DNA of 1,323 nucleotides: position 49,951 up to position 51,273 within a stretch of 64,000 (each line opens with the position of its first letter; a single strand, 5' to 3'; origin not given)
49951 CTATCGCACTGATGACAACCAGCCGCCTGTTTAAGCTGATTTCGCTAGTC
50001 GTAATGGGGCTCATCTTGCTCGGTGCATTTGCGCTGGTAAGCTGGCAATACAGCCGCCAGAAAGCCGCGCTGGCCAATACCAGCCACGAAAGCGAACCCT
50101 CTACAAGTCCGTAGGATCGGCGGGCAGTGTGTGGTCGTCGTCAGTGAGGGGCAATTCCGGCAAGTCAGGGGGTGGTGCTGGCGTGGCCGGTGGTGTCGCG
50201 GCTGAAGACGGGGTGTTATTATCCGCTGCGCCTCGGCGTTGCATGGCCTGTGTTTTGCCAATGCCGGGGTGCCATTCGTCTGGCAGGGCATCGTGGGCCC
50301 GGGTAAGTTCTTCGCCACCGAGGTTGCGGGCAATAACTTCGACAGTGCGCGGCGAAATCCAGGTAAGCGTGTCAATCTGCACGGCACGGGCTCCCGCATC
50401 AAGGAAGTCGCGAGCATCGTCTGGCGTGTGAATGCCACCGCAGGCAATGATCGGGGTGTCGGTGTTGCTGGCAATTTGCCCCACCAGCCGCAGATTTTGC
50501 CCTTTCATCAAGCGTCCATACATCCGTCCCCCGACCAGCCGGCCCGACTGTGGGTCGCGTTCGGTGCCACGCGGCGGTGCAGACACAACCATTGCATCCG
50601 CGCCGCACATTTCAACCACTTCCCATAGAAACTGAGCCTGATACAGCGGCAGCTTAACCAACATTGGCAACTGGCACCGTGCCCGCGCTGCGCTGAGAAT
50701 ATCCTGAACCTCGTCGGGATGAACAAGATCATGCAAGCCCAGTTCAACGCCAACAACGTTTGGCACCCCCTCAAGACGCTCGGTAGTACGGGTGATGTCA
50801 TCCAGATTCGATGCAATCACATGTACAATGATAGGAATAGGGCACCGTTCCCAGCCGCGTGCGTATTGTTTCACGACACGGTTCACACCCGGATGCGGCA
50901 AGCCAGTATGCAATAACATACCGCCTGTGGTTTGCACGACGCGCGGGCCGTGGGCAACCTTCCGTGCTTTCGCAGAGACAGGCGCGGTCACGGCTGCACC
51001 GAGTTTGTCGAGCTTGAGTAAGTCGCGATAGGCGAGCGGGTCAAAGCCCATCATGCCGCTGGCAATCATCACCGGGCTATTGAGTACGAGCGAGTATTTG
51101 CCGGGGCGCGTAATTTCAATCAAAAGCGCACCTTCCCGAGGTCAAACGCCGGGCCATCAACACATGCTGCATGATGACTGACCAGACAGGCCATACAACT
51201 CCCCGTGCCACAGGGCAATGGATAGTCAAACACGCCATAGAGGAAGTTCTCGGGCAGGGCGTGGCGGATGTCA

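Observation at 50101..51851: Intact but catalytically gutted PyrK/PyrD-like pair in the dnaX-ybaB operon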

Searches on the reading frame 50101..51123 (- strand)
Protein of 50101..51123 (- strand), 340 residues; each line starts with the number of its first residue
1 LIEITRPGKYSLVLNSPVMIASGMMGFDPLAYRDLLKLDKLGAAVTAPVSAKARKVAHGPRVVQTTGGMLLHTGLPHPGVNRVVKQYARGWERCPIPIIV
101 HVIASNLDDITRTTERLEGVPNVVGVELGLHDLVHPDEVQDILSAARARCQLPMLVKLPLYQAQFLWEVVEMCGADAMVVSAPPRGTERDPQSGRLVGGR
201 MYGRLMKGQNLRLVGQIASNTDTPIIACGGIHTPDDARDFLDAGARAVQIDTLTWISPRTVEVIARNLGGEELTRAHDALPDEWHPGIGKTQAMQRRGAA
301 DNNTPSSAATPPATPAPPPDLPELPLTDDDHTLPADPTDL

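Call 3: search_protein_families(library=pfam, proteins=[window:50101-51123:-], max_evalue=0.01)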
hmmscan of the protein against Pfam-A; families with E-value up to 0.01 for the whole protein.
window:50101-51123:- (340 aa): 5 families
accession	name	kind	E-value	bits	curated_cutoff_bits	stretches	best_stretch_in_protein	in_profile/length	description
PF01180.27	DHO_dh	-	3.1e-24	86.1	27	1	14-268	11-287/291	Dihydroorotate dehydrogenase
PF00977.27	His_biosynth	-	1.5e-07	31.5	23.6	1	207-279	58-130/228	Histidine biosynthesis protein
PF03060.21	NMO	-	1.8e-07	31.3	28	1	169-252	151-223/331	Nitronate monooxygenase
PF01207.24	Dus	-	0.0057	16.2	20.4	0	134-250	105-213/311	Dihydrouridine synthase (Dus)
PF04309.18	G3P_antiterm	-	0.009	15.9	27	0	211-248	128-165/173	Glycerol-3-phosphate responsive antiterminator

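Call 4: search_protein_families(library=ncbifam, proteins=[window:50101-51123:-], max_evalue=0.01)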
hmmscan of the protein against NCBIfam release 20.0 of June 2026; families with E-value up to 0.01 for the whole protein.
window:50101-51123:- (340 aa): 24 families
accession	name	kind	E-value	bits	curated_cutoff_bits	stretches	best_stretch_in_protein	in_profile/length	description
NF005574.0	PRK07259.1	equivalog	1.1e-37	129.7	269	1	11-268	11-283/304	dihydroorotate dehydrogenase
TIGR01037.2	pyrD_sub1_fam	subfamily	8.4e-32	110.4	270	1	12-268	8-280/300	dihydroorotate dehydrogenase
NF041011.1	dihydoor_dh_Arch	equivalog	1.5e-17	63.6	330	1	12-254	6-254/289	dihydroorotate dehydrogenase PyrD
NF003652.0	PRK05286.2-5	equivalog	2.4e-10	40.1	267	1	129-268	188-340/353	quinone-dependent dihydroorotate dehydrogenase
NF002702.0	PRK02506.1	equivalog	1.1e-07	31.3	301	1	210-254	229-275/313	dihydroorotate oxidase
NF010112.0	PRK13585.1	equivalog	1.4e-06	28.1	243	1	208-279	61-132/241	1-(5-phosphoribosyl)-5-[(5-phosphoribosylamino)methylideneamino]imidazole-4-carboxamide isomerase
TIGR03572.1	WbuZ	equivalog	1.6e-06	27.6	299.7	1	209-271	61-123/232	glycosyl amidation-associated protein WbuZ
NF003651.0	PRK05286.2-4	equivalog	1.4e-05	23.9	448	1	221-269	308-357/377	quinone-dependent dihydroorotate dehydrogenase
NF006183.0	PRK08318.1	equivalog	1.7e-05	23.8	335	1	201-252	229-283/422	NAD-dependent dihydropyrimidine dehydrogenase subunit PreA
NF038364.1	AglZ_HisF2_fam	equivalog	2e-05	24.1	310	1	208-274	59-125/248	AglZ/HisF2 family acetamidino modification protein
NF002231.0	PRK01130.1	subfamily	4.2e-05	22.7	189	1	206-251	165-210/230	putative N-acetylmannosamine-6-phosphate 2-epimerase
TIGR00735.1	hisF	equivalog_domain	9.5e-05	21.8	294.55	1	211-271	63-123/254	imidazole glycerol phosphate synthase subunit HisF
NF003645.0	PRK05286.1-2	equivalog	0.00014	20.8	366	1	151-268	210-335/359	quinone-dependent dihydroorotate dehydrogenase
NF003648.0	PRK05286.2-1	equivalog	0.00014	20.8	433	1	129-250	186-317/360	quinone-dependent dihydroorotate dehydrogenase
NF003646.0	PRK05286.1-4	equivalog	0.00016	20.6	457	1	203-266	268-334/341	quinone-dependent dihydroorotate dehydrogenase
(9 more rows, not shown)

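Call 5: search_solved_structures(query=window:50101-51123:-, max_evalue=0.001, show_alignments=3)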
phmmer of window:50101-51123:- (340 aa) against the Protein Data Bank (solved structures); distinct sequences matched with E-value up to 0.001: 12.
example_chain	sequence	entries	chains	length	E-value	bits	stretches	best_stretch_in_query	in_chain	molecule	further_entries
5ksw_A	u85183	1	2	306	8.6e-21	77.5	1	12-261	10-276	Dihydroorotate dehydrogenase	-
5ue9_A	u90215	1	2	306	8.7e-21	77.5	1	12-261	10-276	Dihydroorotate dehydrogenase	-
1ep1_A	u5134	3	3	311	1.4e-18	70.2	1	12-260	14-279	DIHYDROOROTATE DEHYDROGENASE B (PYRD SUBUNIT)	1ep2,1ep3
1h5y_A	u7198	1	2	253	2e-05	26.9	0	214-279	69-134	HISF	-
1ka9_F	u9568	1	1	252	0.00013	24.2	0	211-279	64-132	imidazole glycerol phosphate synthase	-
5dn1_A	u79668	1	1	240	0.00021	23.6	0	206-240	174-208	Phosphoribosyl isomerase A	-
2x30_A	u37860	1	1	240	0.00021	23.6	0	206-240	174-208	PHOSPHORIBOSYL ISOMERASE A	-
1vzw_A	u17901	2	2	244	0.00022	23.5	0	206-240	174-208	PHOSPHORIBOSYL ISOMERASE A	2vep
4axk_A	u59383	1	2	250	0.00056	22.2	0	206-238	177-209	1-(5-PHOSPHORIBOSYL)-5-((5'-PHOSPHORIBOSYLAMINO) METHYLIDENEAMINO)IMIDAZOLE-4-CARBOXAMIDE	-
2y88_A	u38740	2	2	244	0.00069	21.9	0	206-245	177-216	PHOSPHORIBOSYL ISOMERASE A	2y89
2y85_A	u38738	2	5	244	0.00069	21.9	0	206-245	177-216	PHOSPHORIBOSYL ISOMERASE A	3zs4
3og3_A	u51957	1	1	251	0.00075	21.8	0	208-279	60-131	Imidazole glycerol phosphate synthase subunit hisF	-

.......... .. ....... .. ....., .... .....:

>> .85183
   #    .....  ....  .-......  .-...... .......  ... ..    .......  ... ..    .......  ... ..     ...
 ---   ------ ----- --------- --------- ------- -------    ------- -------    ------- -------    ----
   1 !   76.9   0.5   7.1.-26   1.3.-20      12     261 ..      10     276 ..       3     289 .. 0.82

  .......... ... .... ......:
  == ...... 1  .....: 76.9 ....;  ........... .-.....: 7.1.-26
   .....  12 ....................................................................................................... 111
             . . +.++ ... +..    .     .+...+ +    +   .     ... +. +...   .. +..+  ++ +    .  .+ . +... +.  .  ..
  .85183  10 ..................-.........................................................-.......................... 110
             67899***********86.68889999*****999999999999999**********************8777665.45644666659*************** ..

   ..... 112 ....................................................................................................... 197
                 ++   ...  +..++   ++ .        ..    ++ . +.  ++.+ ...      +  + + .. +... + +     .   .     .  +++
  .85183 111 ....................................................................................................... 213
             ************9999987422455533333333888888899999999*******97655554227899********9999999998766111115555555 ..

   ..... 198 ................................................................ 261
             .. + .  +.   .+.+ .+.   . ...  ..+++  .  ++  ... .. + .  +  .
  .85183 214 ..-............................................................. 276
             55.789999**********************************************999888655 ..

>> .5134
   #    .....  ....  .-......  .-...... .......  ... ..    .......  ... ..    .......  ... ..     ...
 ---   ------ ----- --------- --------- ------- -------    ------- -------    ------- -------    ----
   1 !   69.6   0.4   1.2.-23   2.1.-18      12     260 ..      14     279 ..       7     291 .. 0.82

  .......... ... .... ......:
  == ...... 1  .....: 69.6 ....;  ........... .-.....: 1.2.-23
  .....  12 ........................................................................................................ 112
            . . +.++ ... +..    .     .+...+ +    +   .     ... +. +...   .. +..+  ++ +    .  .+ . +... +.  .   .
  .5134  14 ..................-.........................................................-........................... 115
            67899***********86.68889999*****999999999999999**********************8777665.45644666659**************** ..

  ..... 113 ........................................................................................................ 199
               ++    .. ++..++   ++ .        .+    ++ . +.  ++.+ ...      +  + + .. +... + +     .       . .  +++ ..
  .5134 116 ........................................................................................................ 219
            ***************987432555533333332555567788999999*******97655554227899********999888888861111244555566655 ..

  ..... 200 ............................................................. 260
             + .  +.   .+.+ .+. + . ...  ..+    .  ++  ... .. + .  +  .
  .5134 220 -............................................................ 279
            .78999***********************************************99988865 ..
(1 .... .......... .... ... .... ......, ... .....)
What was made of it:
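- Checked: Motif changes in D-like, by residue-level alignment to L. lactis PyrDB 1EP1/5UE9 (call 5): VKAT becomes TAPV; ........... becomes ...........; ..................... becomes ELGLH--DLVH--------PDE (Cys lost, about 10 residues deleted rather than about 12); MINT becomes VSAP.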

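Call 7: find_homologous_proteins(query=window:50101-51123:-, max_evalue=0.00001)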
Query window:50101-51123:- (340 aa): 464 proteins with E <= 0.00001 among 8000 candidates; the best 120 are listed.
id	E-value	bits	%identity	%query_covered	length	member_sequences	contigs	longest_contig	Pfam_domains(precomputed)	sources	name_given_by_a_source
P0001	1.7e-226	769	100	100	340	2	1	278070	PF03060.22,PF01180.28,PF00977.28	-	-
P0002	8.8e-186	635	81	100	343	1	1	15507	PF03060.22,PF01180.28,PF00977.28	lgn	-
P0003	4.5e-183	626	81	100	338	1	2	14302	PF03060.22,PF01180.28,PF00977.28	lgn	-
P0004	9.6e-145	500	70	87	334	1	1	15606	PF03060.22,PF01180.28,PF00977.28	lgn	-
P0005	8.5e-139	480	64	99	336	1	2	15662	PF03060.22,PF01180.28,PF00977.28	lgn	-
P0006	3.3e-133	462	63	99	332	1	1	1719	PF03060.22,PF01180.28,PF00977.28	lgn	-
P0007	8.4e-132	457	61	99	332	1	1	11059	PF03060.22,PF01180.28,PF00977.28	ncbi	-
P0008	1.2e-128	447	63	89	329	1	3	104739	PF03060.22,PF01180.28,PF00977.28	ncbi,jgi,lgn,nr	ncbi:MAG: hypothetical protein CUN55_10195 [Phototrophicales bacterium]|nr:MAG: hypothetical protein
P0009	3.0e-126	439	61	100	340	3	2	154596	PF03060.22,PF01180.28,PF00977.28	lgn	-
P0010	5.8e-125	435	64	87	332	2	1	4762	PF03060.22,PF01180.28,PF00977.28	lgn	-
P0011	1.9e-122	427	58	100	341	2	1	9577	PF03060.22,PF01180.28,PF00977.28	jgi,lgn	jgi:dihydroorotate dehydrogenase (NAD+) catalytic subunit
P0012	7.9e-122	425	61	96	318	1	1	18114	PF03060.22,PF01180.28,PF00977.28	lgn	-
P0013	1.3e-121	424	59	96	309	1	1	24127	PF03060.22,PF01180.28,PF00977.28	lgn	-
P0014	2.3e-121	423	59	100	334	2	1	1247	PF01180.28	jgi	jgi:dihydroorotate dehydrogenase (NAD+) catalytic subunit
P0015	3.5e-121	422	62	99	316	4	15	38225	PF03060.22,PF01180.28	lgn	-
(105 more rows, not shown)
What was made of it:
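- Sources annotate it as DHODH (call 7).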

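Call 9: find_related_loci(query=window:50101-51123:-, collection=genome_contigs, flank=6000)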
Query window:50101-51123:- (340 aa) in genome_contigs; peptide patterns used: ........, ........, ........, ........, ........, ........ (x = any residue, [..] = any of these).
48 stretches matched a pattern; 7 encode a relative of the query (tblastn E <= 1e-3); 7 distinct loci.
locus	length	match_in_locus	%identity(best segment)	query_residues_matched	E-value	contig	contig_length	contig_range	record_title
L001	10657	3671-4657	61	1-337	2e-138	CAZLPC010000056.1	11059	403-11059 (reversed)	MAG TPA_asm: uncultured Anaerolineae bacterium isolate SRP072547_co1_26 genome assembly, contig: NODE_11373_length_11059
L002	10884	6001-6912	63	1-304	9e-129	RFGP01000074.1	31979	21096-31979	MAG: Chloroflexi bacterium isolate J027 k99_252807, whole genome shotgun sequence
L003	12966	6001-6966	60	1-337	6e-128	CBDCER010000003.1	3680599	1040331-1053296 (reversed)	MAG: Aggregatilineales bacterium isolate 40d8095f-e3e6-4e4c-932d-ac8bc0a239c2 genome assembly, contig: contig_3, whole g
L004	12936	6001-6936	58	1-332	1e-125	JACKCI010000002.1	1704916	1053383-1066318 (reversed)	MAG: Anaerolineales bacterium isolate HK-STAS-CHLO-43 HK-STAS-CHLO-43_2, whole genome shotgun sequence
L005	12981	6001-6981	56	1-339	7e-116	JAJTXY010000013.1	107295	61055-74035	MAG: Anaerolineae bacterium isolate DTUCFX7 13-Genome24, whole genome shotgun sequence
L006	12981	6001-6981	55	1-339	6e-114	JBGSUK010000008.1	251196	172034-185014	MAG: Anaerolineae bacterium isolate JTS-AC430 k141_905182, whole genome shotgun sequence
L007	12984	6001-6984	54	1-339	1e-111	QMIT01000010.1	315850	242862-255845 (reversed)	MAG: Chloroflexota bacterium isolate CFX5 B_scaffold_16, whole genome shotgun sequence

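Call 12: find_related_loci(query=A1, collection=genome_contigs, flank=6000)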
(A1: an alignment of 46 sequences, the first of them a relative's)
Query A1 (340 aa) in genome_contigs; peptide patterns used: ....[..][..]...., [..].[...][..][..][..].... (x = any residue, [..] = any of these).
599 stretches matched a pattern (row limit reached: there are more); 456 encode a relative of the query (tblastn E <= 1e-3); the best 80 are kept; 80 distinct loci.
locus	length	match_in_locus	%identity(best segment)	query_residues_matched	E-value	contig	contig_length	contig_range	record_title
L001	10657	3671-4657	61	1-337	7e-137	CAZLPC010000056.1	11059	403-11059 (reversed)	MAG TPA_asm: uncultured Anaerolineae bacterium isolate SRP072547_co1_26 genome assembly, contig: NODE_11373_length_11059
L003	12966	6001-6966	59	1-337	2e-126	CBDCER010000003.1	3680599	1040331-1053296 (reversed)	MAG: Aggregatilineales bacterium isolate 40d8095f-e3e6-4e4c-932d-ac8bc0a239c2 genome assembly, contig: contig_3, whole g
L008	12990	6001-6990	58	1-339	6e-121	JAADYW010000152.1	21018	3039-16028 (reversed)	MAG: Chloroflexi bacterium isolate TC_152 k99_1577803, whole genome shotgun sequence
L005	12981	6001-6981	56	1-339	3e-114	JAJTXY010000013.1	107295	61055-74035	MAG: Anaerolineae bacterium isolate DTUCFX7 13-Genome24, whole genome shotgun sequence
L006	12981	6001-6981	55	1-339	2e-112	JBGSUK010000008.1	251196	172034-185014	MAG: Anaerolineae bacterium isolate JTS-AC430 k141_905182, whole genome shotgun sequence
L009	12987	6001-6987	55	1-339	8e-112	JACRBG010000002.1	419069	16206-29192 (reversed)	MAG: Chloroflexi bacterium isolate NC_groundwater_1614_Pr3_B-0.1um_50_13 SR-2_scaffold_141_122036, whole genome shotgun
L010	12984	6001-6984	55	1-339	2e-111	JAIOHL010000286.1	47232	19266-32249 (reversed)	MAG: Anaerolineae bacterium isolate MAG_03 contig_273885, whole genome shotgun sequence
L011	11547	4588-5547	52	1-323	7e-104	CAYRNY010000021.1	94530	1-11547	MAG TPA_asm: uncultured Anaerolineaceae bacterium isolate SRP141376_co2_369 genome assembly, contig: NODE_600_length_945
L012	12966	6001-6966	56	1-323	2e-102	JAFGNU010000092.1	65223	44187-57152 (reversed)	MAG: Anaerolineae bacterium isolate Zod_Metabat.568 k87_10742325, whole genome shotgun sequence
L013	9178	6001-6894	56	1-298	3e-102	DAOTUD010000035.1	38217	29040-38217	MAG TPA_asm: Anaerolineae bacterium isolate F17_43 k129_3519754, whole genome shotgun sequence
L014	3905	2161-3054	54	1-298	6e-102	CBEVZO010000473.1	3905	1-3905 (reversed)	MAG TPA_asm: uncultured Anaerolineae bacterium isolate SRR15668623_binner12_Refined_42 genome assembly, contig: ERZ26872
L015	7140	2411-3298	55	1-296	4e-101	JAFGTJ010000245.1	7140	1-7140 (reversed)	MAG: Anaerolineae bacterium isolate Zod_Metabat.964 k87_2785118, whole genome shotgun sequence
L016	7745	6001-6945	49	1-320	1e-99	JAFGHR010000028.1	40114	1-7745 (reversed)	MAG: Anaerolineae bacterium isolate Zod_Metabat.151 k87_3692798, whole genome shotgun sequence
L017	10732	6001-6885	55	1-296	1e-98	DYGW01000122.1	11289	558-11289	MAG TPA_asm: Thermoflexus sp. isolate BE2012_66_11 Afr_mines_BE2012_2480_length_11289_cov_4_775948, whole genome shotgun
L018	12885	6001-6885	55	1-296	1e-96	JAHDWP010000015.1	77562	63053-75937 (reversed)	MAG: Anaerolineae bacterium isolate CHL4 NODE_883_length_77562_cov_24.811436, whole genome shotgun sequence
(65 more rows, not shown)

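Call 23: predict_structure(alignment_id=A1)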
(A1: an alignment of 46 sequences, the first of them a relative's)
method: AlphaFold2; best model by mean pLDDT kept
length: 340 residues; sequences in the alignment: 46
mean_pLDDT: 79.4   pTM: 0.74
mean pLDDT of the five models: 79.4, 78.1, 77.0, 76.4, 75.2
residues with pLDDT >= 90: 159; 70-90: 65; 50-70: 90; < 50: 26
segments of 3 or more residues with pLDDT < 50: 283-292, 330-333, 338-340
pLDDT, mean of each block of 10 residues (from residue 1): 84 93 77 87 92 75 68 76 96 95 90 97 95 89 96 93 92 95 58 60 77 95 94 93 95 85 86 53 46 52 49 61 55 48
secondary structure, 60 per line:
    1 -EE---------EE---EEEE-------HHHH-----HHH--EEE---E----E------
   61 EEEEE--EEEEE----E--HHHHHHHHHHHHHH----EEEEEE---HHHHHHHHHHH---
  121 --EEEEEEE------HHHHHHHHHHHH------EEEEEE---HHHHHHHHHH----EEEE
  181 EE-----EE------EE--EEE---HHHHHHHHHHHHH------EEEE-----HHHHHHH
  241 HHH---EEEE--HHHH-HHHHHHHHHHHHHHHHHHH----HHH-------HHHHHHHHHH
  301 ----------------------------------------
elements in order: E18-21 H29-32 E43-45 E61-65 E68-72 H80-93 E98-103 H107-117 E123-129 H136-147 E154-159 H163-172 E177-182 E200-202 H206-218 E225-228 H234-243 E247-250 H253-256 H258-276 H291-300
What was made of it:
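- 50101..51123 (-): D-like gene (340 aa): DHODB PyrD-derived TIM barrel with a rebuilt pocket, plus a C-terminal extension and tail. AF2 pLDDT 79, barrel mostly above 90 (call 23).
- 50515..50583 (-): D-like residues 181-203, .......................: replaces INT...GGLSG. Invariant: P184, R185, G186, R189, G198, G199, R200, Y202, G203. AF2 confidence is low here (pLDDT about 58-60, call 23), so this may be a mobile lid.
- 50239..50361 (-): D-like residues 255-295: long-form-specific conserved extension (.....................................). AF2 predicts a helix at 258-276 and low confidence after that (call 23).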
